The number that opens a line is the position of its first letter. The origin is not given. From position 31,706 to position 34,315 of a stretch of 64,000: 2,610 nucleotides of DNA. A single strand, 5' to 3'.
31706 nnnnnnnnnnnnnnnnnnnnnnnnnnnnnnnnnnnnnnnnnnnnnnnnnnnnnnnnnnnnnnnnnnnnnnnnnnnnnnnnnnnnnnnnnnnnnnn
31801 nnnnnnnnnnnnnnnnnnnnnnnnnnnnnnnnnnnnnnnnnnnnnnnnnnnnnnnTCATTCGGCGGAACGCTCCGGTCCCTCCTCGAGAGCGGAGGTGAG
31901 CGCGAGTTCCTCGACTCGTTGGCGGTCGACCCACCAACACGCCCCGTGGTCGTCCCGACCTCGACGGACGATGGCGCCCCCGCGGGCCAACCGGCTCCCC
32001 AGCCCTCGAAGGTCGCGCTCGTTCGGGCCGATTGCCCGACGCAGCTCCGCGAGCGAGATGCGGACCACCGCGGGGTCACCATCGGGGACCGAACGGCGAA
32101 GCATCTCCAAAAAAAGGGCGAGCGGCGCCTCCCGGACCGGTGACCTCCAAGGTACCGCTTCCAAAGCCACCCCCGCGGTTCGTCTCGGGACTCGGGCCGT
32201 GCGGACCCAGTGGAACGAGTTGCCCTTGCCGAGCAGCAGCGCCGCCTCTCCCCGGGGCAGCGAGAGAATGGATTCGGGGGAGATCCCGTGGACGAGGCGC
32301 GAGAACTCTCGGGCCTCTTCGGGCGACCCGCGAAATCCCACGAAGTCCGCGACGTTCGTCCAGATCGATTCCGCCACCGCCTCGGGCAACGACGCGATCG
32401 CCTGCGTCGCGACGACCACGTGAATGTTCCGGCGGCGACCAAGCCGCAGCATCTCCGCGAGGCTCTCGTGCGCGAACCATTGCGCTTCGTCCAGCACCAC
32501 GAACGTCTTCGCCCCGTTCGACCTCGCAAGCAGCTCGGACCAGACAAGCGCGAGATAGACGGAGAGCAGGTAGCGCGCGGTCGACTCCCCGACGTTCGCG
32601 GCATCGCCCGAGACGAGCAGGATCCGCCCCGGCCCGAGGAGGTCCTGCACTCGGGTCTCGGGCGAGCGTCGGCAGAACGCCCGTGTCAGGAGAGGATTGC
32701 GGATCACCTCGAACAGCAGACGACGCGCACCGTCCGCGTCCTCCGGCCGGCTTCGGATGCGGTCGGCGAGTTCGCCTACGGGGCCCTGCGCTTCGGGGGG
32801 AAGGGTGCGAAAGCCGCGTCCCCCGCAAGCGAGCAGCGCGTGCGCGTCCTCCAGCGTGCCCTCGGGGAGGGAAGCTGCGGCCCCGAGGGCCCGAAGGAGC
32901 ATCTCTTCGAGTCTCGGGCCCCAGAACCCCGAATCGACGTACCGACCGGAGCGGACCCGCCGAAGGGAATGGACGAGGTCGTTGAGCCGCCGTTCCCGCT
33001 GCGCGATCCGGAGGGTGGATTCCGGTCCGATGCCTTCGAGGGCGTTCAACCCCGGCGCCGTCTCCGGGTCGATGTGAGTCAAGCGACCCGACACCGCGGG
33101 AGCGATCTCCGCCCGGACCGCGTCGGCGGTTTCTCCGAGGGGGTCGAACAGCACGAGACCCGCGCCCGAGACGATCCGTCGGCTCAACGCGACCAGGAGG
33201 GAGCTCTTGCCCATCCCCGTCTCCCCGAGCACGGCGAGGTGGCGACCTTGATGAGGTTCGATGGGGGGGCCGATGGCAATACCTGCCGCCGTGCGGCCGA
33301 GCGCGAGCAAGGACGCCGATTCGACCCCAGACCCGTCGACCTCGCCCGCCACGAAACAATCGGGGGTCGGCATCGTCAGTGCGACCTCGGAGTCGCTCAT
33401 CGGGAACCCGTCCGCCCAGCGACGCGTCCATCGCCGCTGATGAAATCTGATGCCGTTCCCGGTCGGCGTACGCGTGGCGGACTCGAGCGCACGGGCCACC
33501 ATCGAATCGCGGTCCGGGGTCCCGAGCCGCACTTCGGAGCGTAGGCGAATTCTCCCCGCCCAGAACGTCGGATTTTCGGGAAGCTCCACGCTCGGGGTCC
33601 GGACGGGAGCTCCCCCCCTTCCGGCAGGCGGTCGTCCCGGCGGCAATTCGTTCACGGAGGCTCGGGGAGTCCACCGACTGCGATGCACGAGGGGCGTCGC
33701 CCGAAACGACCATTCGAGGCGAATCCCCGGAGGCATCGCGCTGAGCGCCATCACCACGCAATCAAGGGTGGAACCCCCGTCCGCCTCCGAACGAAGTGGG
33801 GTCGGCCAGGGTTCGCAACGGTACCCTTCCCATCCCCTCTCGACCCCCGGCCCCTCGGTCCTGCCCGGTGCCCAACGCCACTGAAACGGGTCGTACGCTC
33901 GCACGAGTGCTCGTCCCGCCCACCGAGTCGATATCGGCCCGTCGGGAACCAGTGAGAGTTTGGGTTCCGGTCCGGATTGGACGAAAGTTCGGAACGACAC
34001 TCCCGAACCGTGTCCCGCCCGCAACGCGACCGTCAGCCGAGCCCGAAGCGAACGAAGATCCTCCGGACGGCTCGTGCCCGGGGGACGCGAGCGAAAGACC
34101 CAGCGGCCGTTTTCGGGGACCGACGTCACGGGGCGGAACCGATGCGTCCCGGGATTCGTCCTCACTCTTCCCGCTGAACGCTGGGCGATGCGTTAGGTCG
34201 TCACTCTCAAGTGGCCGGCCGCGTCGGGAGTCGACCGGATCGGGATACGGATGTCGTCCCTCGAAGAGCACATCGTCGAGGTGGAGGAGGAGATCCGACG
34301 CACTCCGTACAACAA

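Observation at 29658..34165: Tight operon of a HerA/FtsK-like DUF87 ATPase followed by three KaiC/RecA-like paralogs, only one of which is a competent ATPase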

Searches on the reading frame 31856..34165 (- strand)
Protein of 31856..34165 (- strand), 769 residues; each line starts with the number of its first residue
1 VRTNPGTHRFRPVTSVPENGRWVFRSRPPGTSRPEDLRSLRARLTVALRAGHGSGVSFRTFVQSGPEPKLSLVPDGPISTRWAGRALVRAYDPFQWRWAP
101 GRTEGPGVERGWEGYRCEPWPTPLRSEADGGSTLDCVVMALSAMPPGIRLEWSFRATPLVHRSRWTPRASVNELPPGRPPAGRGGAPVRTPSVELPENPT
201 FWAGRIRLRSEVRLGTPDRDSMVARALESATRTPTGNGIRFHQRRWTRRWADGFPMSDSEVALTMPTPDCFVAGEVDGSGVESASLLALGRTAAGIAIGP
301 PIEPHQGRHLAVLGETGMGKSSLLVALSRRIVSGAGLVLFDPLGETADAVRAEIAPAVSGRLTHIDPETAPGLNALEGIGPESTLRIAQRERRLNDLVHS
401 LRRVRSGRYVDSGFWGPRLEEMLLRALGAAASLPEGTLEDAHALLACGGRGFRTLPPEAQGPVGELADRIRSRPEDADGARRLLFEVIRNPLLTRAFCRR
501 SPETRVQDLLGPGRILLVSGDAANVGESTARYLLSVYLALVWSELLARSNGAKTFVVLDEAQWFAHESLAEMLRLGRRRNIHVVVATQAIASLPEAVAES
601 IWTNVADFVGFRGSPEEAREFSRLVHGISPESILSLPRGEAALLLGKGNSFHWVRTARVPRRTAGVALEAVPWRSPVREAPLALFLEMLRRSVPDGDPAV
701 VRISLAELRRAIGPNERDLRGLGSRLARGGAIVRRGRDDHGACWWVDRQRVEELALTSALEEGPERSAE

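Call 7: search_protein_families(library=pfam, proteins=[window:31856-34165:-], max_evalue=0.1)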
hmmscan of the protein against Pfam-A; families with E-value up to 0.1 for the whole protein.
window:31856-34165:- (769 aa): 9 families
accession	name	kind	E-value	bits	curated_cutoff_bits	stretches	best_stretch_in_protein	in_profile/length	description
PF01935.23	DUF87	-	1.1e-08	35.9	23.2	1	308-399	24-99/220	Helicase HerA, central domain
PF13401.12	AAA_22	-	6.4e-07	30.2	27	1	306-374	4-65/130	AAA domain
PF13191.12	AAA_16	-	3e-06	28.3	32.6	1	305-401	22-124/167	AAA ATPase domain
PF12696.13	TraG-D_C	-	2.1e-05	24.9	22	1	556-624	4-78/126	TraM recognition site of TraD and TraG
PF00005.33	ABC_tran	-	0.00072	20.6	25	1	305-354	9-61/137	ABC transporter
PF10412.15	TrwB_AAD_bind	-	0.0012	18.2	20.5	0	515-609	207-306/387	Type IV secretion-system coupling protein DNA-binding domain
PF25199.1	nSTAND_NTPase5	-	0.024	14.9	34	0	544-588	89-133/145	Novel STAND NTPase 5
PF12846.13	AAA_10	-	0.035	13.6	27.5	0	541-593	229-286/362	AAA-like domain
PF01580.24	FtsK_SpoIIIE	-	0.038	13.9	24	0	308-327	40-59/221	FtsK/SpoIIIE family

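Call 8: search_protein_families(library=padloc, proteins=[window:31856-34165:-], max_evalue=0.1)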
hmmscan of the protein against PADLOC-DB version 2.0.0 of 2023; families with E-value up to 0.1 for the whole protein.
window:31856-34165:- (769 aa): 8 families
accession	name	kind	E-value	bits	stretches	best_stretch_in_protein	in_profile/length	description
PDLC04140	mad8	-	2.2e-18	64.8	1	305-643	25-286/314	mads_8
PDLC01055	HerA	-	5.1e-07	26.9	2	308-345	158-198/532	Type III coevolved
PDLC02185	HerA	-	8.8e-07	26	1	297-353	154-212/585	-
PDLC04100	HerA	-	1.7e-05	21.7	1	301-353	157-211/580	-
PDLC04098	HerA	-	0.00089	15.9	1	307-332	174-199/686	-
PDLC04103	HerA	-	0.0012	15.3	1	307-347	172-213/579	-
PDLC04105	HerA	-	0.0022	14.7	1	308-351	167-212/576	-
PDLC04102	HerA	-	0.026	10.8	1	306-353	174-229/654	-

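Call 12: find_homologous_proteins(query=window:31856-34165:-, max_evalue=0.00001)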
Query window:31856-34165:- (769 aa): 341 proteins with E <= 0.00001 among 8000 candidates; the best 120 are listed.
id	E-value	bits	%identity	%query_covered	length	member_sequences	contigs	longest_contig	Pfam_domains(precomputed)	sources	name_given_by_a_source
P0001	0.0e+0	1263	100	75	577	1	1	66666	PF01935.24,PF13401.13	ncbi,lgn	ncbi:MAG: DUF87 domain-containing protein [Thermoplasmata archaeon]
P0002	2.7e-248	844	57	95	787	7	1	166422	PF01935.24,PF13401.13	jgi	jgi:energy-coupling factor transporter ATP-binding protein EcfA2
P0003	3.5e-240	817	54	96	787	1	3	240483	PF01935.24,PF13401.13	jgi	jgi:hypothetical protein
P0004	2.4e-235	801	100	48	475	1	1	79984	PF01935.24,PF13401.13,PF13191.13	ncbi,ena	-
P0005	1.8e-233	795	55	93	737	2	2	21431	PF01935.24,PF13401.13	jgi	jgi:energy-coupling factor transporter ATP-binding protein EcfA2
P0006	1.4e-232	792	54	97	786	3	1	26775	PF01935.24,PF13401.13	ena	-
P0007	9.2e-230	783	55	90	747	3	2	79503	PF01935.24,PF00005.34,PF13401.13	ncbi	ncbi:MAG: DUF87 domain-containing protein [Thermoplasmata archaeon]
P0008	1.1e-228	779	53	96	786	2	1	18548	PF01935.24,PF13401.13,PF13191.13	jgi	jgi:hypothetical protein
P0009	1.2e-228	779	54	97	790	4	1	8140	PF01935.24,PF13401.13,PF13191.13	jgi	jgi:hypothetical protein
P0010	6.4e-228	777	53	95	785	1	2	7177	PF01935.24,PF13401.13,PF13191.13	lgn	-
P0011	8.8e-222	757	53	98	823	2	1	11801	PF01935.24,PF13401.13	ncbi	-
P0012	7.7e-215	734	52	96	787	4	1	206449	PF01935.24,PF00005.34,PF13401.13,PF13191.13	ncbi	ncbi:MAG: DUF87 domain-containing protein [Thermoplasmata archaeon]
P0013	1.1e-209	717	51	95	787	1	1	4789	PF01935.24,PF13401.13,PF13191.13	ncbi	-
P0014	4.2e-208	711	52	95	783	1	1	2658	PF13401.13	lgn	-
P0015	2.0e-205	703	51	95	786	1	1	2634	PF13401.13,PF13191.13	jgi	jgi:hypothetical protein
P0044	1.4e-186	640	47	95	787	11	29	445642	PF13401.13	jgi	-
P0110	3.1e-169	583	49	92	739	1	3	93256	PF01935.24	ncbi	ncbi:MAG: ATP-binding protein [Thermoplasmata archaeon]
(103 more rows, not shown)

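Call 13: find_encoding_contigs(protein=P0002, flank=8000, max_places=2)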
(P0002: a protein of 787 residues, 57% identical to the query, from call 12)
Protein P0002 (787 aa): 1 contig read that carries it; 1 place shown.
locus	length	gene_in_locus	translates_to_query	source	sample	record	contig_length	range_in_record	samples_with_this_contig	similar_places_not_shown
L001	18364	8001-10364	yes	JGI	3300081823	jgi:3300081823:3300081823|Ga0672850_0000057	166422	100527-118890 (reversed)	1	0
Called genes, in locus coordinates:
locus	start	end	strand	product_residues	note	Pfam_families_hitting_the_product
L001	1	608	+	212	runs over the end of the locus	PF00687:Ribosomal_L1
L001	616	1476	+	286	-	PF00466:Ribosomal_L10, PF17777:RL10P_insert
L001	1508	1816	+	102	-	PF00428:Ribosomal_60s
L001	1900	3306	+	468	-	PF13230:GATase_4 (weak), PF13522:GATase_6, PF13537:GATase_7, PF00156:Pribosyltran (weak)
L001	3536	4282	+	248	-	-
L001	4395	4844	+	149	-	-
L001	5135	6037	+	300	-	PF01798:Nop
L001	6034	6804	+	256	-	PF01269:Fibrillarin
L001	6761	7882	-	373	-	PF01926:MMR_HSR1, PF02421:FeoB_N, PF16897:MMR_HSR1_Xtn, PF02824:TGS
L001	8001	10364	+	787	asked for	PF01935:DUF87 (weak), PF13401:AAA_22 (faint)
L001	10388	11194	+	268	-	PF13481:AAA_25, PF06745:ATPase, PF23442:DUF7125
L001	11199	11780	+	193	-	-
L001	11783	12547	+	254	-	PF06745:ATPase, PF23442:DUF7125 (weak)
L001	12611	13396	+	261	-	PF09754:PAC2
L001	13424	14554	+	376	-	PF02636:Methyltransf_28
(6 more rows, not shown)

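Call 14: find_encoding_contigs(protein=P0044, flank=8000, max_places=2)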
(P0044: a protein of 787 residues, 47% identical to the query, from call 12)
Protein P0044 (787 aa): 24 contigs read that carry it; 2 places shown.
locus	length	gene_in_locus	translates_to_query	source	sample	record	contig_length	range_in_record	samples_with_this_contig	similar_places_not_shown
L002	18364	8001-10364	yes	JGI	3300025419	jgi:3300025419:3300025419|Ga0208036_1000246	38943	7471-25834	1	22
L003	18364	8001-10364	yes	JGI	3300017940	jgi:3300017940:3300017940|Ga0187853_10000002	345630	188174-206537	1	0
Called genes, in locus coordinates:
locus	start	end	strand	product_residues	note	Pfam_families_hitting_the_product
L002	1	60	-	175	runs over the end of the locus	PF09824:ArsR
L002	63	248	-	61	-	PF04135:Nop10p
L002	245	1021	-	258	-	PF00575:S1, PF07541:EIF_2_alpha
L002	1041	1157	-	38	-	PF01667:Ribosomal_S27e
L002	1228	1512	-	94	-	PF00935:Ribosomal_L44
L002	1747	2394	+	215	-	PF00687:Ribosomal_L1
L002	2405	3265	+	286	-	PF00466:Ribosomal_L10, PF17777:RL10P_insert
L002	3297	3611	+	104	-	PF00428:Ribosomal_60s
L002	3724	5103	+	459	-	PF13230:GATase_4 (weak), PF13522:GATase_6, PF13537:GATase_7, PF00156:Pribosyltran (weak)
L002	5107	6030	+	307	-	PF01798:Nop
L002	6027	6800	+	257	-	PF01269:Fibrillarin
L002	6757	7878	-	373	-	PF01926:MMR_HSR1, PF02421:FeoB_N, PF16897:MMR_HSR1_Xtn, PF02824:TGS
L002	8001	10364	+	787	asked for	PF13401:AAA_22 (faint)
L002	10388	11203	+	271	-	PF13481:AAA_25, PF06745:ATPase, PF23442:DUF7125 (weak)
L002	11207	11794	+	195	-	PF06745:ATPase (weak)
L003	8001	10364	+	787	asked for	PF13401:AAA_22 (faint)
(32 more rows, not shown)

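Call 15: find_encoding_contigs(protein=P0110, flank=8000, max_places=2)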
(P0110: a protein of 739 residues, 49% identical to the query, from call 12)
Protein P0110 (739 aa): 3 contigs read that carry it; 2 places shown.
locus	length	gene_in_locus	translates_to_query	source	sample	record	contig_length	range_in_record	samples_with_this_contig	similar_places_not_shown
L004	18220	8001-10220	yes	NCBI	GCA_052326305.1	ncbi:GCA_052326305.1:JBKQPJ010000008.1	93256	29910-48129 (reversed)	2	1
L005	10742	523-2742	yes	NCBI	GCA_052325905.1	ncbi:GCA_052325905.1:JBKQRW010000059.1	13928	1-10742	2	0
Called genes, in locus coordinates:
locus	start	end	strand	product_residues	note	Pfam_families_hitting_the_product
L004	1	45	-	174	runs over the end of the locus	PF09824:ArsR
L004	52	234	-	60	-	PF04135:Nop10p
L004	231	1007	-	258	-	PF00575:S1, PF07541:EIF_2_alpha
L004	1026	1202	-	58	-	PF01667:Ribosomal_S27e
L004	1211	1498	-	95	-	PF00935:Ribosomal_L44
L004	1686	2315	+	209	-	PF00687:Ribosomal_L1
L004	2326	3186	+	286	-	PF00466:Ribosomal_L10, PF17777:RL10P_insert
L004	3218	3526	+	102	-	PF00428:Ribosomal_60s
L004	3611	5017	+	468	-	PF13230:GATase_4 (weak), PF13522:GATase_6, PF13537:GATase_7, PF00156:Pribosyltran (faint)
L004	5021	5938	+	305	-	PF01798:Nop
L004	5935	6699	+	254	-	PF01269:Fibrillarin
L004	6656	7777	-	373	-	PF01926:MMR_HSR1, PF02421:FeoB_N, PF16897:MMR_HSR1_Xtn, PF02824:TGS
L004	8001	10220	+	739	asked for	PF01935:DUF87 (weak)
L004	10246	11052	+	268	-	PF00154:RecA_N (faint), PF13481:AAA_25 (weak), PF06745:ATPase, PF23442:DUF7125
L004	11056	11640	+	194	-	PF06745:ATPase (weak)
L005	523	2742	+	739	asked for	PF01935:DUF87 (weak)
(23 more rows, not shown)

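Call 24: find_related_loci(query=A1, collection=genome_contigs, flank=10000)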
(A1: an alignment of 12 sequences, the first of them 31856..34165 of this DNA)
Query A1 (769 aa) in genome_contigs; peptide patterns used: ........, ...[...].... (x = any residue, [..] = any of these).
200 stretches matched a pattern; 119 encode a relative of the query (tblastn E <= 1e-3); the best 80 are kept; 80 distinct loci.
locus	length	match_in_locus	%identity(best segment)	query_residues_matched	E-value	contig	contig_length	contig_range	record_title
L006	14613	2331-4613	55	18-751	0e+0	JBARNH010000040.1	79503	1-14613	MAG: Thermoplasmata archaeon isolate MFD06118_ilm_asm_bin36 k127_191719, whole genome shotgun sequence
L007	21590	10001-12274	54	22-752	0e+0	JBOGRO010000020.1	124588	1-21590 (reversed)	MAG: Thermoplasmata archaeon isolate TC-S_metawrap_bin.78 k127_2583497, whole genome shotgun sequence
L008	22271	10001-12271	53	22-759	0e+0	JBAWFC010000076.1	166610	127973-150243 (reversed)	MAG: Thermoplasmata archaeon isolate MFD05722_ilm_asm_bin29 k127_262516, whole genome shotgun sequence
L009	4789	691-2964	51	21-751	0e+0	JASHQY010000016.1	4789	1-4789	MAG: Thermoplasmata archaeon isolate JOPF087 JOPF_N102_contig_5627, whole genome shotgun sequence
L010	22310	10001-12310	50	13-764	0e+0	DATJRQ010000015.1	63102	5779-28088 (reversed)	MAG TPA_asm: Thermoplasmata archaeon isolate SMAG_U14971 k141_1407541, whole genome shotgun sequence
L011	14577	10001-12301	51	15-750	0e+0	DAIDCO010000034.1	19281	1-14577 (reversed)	MAG TPA_asm: bacterium isolate clean3188 NODE_34_length_19281_cov_8.606020, whole genome shotgun sequence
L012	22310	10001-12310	47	1-751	0e+0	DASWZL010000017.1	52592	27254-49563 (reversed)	MAG TPA_asm: Thermoplasmata archaeon isolate SMAG_U3737 k141_151303, whole genome shotgun sequence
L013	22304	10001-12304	48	6-754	0e+0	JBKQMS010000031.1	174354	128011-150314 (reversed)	MAG: Thermoplasmata archaeon isolate LABRr1A1B1C__bin_68 LABRr1A1B1C_000000159555, whole genome shotgun sequence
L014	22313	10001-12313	49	11-751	0e+0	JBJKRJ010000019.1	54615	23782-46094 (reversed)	MAG: Thermoplasmata archaeon isolate Bin_56 S1Ck127_2299420_flag_1_multi_19.9965_len_54615, whole genome shotgun sequenc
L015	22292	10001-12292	48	6-751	0e+0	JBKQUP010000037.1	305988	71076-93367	MAG: Thermoplasmata archaeon isolate SEr2D2E2F__bin_159 SEr2D2E2F_000000323113, whole genome shotgun sequence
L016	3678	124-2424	49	22-751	0e+0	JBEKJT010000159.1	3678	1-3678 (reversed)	MAG: Thermoplasmata archaeon isolate SPRUCE 32 SPRUCE_32_159, whole genome shotgun sequence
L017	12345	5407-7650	50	21-751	0e+0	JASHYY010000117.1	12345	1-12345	MAG: Thermoplasmata archaeon isolate JOPF295 JOPF_A14C_contig_120475, whole genome shotgun sequence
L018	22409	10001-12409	46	3-750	0e+0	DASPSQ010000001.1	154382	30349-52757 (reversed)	MAG TPA_asm: Thermoplasmata archaeon isolate SMAG_U12255 k141_2070289, whole genome shotgun sequence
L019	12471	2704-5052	49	6-751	0e+0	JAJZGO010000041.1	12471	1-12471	MAG: Thermoplasmata archaeon isolate LL4.bin73 NODE_5622_length_12471_cov_2.612524, whole genome shotgun sequence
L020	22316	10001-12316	49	17-763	0e+0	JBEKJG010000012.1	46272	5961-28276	MAG: Thermoplasmata archaeon isolate SPRUCE 318 SPRUCE_318_12, whole genome shotgun sequence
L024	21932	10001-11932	49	13-656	3e-175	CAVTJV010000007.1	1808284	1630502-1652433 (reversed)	MAG: uncultured Thermoplasmata archaeon isolate MFD05580.bin.2.18 genome assembly, contig: contig_5847, whole genome sho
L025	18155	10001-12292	47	15-768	0e+0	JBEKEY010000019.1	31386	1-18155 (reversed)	MAG: Thermoplasmata archaeon isolate SPRUCE 217 SPRUCE_217_19, whole genome shotgun sequence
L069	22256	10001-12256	41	21-744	6e-129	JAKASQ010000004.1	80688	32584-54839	MAG: Thermoplasmata archaeon isolate YP1.bin63 NODE_308_length_80688_cov_56.863942, whole genome shotgun sequence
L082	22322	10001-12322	36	10-751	2e-110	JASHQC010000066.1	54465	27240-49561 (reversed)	MAG: Thermoplasmata archaeon isolate JOPF065 JOPF_A102_contig_70710, whole genome shotgun sequence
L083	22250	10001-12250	37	34-754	3e-109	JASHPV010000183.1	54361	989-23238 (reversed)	MAG: Thermoplasmata archaeon isolate JOPF058 JOPF_A143_contig_112363, whole genome shotgun sequence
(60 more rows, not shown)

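Call 29: search_protein_families(library=ncbifam, proteins=[window:31856-34165:-], max_evalue=0.01)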
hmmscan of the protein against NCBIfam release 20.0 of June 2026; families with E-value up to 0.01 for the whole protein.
window:31856-34165:- (769 aa): 8 families
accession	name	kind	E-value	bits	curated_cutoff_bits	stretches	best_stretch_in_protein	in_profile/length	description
NF042943.1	HerA_antiphage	equivalog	1.7e-05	23.6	800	1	298-354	147-205/566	anti-phage-associated helicase HerA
NF040937.1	HerA_Thermprot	equivalog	0.001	17.6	800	1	307-348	140-182/487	DNA double-strand break repair helicase HerA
NF010447.0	PRK13873.1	equivalog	0.0012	16.8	1020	0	538-596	623-686/815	conjugal transfer protein TrbE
NF008364.0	PRK11160.1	equivalog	0.0014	17.3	630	1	305-340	364-399/575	heme ABC transporter ATP-binding protein/permease CydC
TIGR03925.1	T7SS_EccC_b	equivalog_domain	0.0016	16.8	346.55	0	302-357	356-416/564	type VII secretion protein EccCb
TIGR02868.1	CydC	equivalog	0.0024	16.6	329.05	1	305-342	359-396/530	thiol reductant ABC exporter subunit CydC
TIGR02323.1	CP_lyasePhnK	equivalog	0.0029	17.1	302.85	1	307-348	27-68/239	phosphonate C-P lyase system protein PhnK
TIGR03743.1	SXT_TraD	subfamily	0.0046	15.5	366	0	550-597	484-531/636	conjugative transfer system coupling protein TraD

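Call 35: search_solved_structures(query=window:31856-34165:-, max_evalue=0.01)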
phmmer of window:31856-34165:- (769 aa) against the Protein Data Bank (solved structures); distinct sequences matched with E-value up to 0.01: 1.
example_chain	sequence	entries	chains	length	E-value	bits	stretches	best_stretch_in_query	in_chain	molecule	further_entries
8j4u_M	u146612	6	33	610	0.0027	19.1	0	287-351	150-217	Nucleoside triphosphate hydrolase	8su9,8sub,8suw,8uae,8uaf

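Call 39: search_protein_representatives(alignment_id=A1)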
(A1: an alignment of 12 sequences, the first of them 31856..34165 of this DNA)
Query: 12 sequences, 789 profile positions. Proteins with E-value up to 0.001 (for the whole library): 6136; up to 1e-10: 2350; up to 1e-30: 162. The best 150 are listed.
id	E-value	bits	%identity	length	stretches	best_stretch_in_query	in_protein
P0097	0.0e+00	1079.4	-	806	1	4-787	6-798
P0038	1.4e-294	995.7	-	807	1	5-789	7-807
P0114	3.9e-292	987.6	-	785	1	11-789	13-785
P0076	1.8e-287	972.2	-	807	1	1-785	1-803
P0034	1.2e-283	959.6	-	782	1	10-788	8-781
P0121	5.0e-279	944.3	-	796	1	8-789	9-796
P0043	1.5e-277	939.4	-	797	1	8-778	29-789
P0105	7.0e-277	937.2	-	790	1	9-789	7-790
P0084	4.1e-271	918.1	-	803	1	11-786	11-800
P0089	1.7e-267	906.1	-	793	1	9-784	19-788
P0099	4.0e-265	898.3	-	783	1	9-789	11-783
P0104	2.0e-263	892.7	-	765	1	13-789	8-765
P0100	1.8e-261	886.2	-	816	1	7-779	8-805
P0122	2.2e-261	885.9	-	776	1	11-776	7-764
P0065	5.8e-259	877.9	-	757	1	12-789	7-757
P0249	1.0e-50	189.2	-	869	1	216-635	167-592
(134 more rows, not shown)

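Call 41: find_homologous_proteins(query=P0249, max_evalue=1e-10)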
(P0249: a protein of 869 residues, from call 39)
Query P0249 (869 aa): 19 proteins with E <= 1e-10 among 8000 candidates.
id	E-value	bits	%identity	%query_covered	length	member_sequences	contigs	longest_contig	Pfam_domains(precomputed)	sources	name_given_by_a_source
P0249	0.0e+0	1916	100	100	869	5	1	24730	-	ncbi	-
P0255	0.0e+0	1513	76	100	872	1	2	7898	-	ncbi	-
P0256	1.3e-188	647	41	98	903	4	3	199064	PF01935.24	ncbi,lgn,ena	-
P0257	1.5e-187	644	41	98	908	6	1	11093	PF01935.24,PF13401.13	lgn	-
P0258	1.6e-186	640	41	99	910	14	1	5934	-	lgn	-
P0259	5.9e-177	609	40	93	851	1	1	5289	PF01935.24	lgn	-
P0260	5.9e-167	576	39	98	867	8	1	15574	PF10412.16,PF01935.24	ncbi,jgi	ncbi:MAG: helicase HerA domain-containing protein [Thermoplasmata archaeon]|jgi:energy-coupling fact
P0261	4.2e-165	569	41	98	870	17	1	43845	PF10412.16,PF01935.24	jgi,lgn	jgi:energy-coupling factor transporter ATP-binding protein EcfA2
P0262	1.6e-157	544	41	81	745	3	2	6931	PF01935.24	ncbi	ncbi:MAG: helicase HerA domain-containing protein [Thermoplasmata archaeon]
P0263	3.0e-146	507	40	86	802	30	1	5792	PF01935.24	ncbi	ncbi:MAG: DUF87 domain-containing protein, partial [Thermoplasmata archaeon]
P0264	1.5e-115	406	35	93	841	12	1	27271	PF13173.13,PF10412.16,PF00270.36,PF01935.24,PF13401.13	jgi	-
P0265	2.2e-21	94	25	45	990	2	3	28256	PF26449.1,PF10412.16,PF01935.24,PF02534.21,PF25199.2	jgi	jgi:hypothetical protein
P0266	1.1e-17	82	26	37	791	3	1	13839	PF10412.16,PF01935.24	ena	-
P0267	3.8e-17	80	27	39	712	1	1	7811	PF10412.16,PF01935.24,PF13401.13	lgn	-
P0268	5.2e-17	80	28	39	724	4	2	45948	PF10412.16,PF01935.24,PF02534.21,PF25199.2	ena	-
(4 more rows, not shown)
